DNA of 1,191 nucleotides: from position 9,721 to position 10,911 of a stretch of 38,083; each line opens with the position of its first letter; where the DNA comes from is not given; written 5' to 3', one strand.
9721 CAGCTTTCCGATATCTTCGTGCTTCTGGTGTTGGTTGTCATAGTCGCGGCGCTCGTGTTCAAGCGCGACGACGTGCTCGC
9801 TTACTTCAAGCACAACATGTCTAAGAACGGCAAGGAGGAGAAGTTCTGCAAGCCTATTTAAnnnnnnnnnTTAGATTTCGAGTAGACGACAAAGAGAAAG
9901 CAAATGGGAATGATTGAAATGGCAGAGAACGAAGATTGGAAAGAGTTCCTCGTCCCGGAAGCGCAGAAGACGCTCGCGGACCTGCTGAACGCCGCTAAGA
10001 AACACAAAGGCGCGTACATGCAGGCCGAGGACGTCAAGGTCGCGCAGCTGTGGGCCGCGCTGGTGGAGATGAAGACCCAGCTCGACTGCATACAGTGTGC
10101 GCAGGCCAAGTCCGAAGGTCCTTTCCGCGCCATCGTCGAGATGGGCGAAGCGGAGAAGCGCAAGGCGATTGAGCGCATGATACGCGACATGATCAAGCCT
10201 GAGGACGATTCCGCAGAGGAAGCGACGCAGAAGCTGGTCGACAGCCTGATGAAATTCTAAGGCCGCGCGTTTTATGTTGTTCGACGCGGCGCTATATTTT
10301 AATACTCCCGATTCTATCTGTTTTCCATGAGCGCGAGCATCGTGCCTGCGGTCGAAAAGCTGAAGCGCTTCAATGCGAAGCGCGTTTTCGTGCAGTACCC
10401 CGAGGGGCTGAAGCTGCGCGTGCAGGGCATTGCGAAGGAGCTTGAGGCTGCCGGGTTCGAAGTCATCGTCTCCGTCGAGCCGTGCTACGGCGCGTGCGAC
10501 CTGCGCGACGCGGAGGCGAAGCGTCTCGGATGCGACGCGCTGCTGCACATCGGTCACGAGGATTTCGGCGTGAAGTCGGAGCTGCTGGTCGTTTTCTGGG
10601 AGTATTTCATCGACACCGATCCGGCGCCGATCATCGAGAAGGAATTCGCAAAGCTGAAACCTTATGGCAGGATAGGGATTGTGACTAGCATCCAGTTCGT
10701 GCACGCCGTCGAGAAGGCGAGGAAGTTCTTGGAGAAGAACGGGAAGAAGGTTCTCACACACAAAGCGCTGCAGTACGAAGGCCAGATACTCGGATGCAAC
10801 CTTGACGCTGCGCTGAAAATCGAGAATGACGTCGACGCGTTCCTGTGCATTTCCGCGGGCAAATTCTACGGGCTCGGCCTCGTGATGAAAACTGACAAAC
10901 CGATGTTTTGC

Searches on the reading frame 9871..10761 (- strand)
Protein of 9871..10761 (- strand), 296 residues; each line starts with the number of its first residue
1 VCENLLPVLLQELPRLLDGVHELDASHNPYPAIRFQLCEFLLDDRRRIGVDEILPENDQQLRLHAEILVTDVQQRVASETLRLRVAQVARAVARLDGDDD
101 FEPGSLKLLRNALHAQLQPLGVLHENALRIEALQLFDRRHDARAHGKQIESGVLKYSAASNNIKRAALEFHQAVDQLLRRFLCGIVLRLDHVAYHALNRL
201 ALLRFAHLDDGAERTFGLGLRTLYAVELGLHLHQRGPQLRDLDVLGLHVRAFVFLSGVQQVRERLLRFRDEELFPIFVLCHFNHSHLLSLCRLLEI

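Call 37: search_protein_families(library=pfam, proteins=[window:9871-10761:-], max_evalue=0.001)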
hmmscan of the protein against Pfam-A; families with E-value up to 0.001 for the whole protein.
window:9871-10761:- (296 aa): 0 families

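Call 65: search_protein_families(library=ncbifam, proteins=[window:9871-10761:-], max_evalue=1)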
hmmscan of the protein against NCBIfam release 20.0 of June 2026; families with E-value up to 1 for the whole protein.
window:9871-10761:- (296 aa): 1 family
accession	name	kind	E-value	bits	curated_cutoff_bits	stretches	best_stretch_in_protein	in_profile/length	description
NF033452.1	BREX_1_MTaseX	exception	0.36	8.5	500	1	108-209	11-98/1210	BREX-1 system adenine-specific DNA-methyltransferase PglX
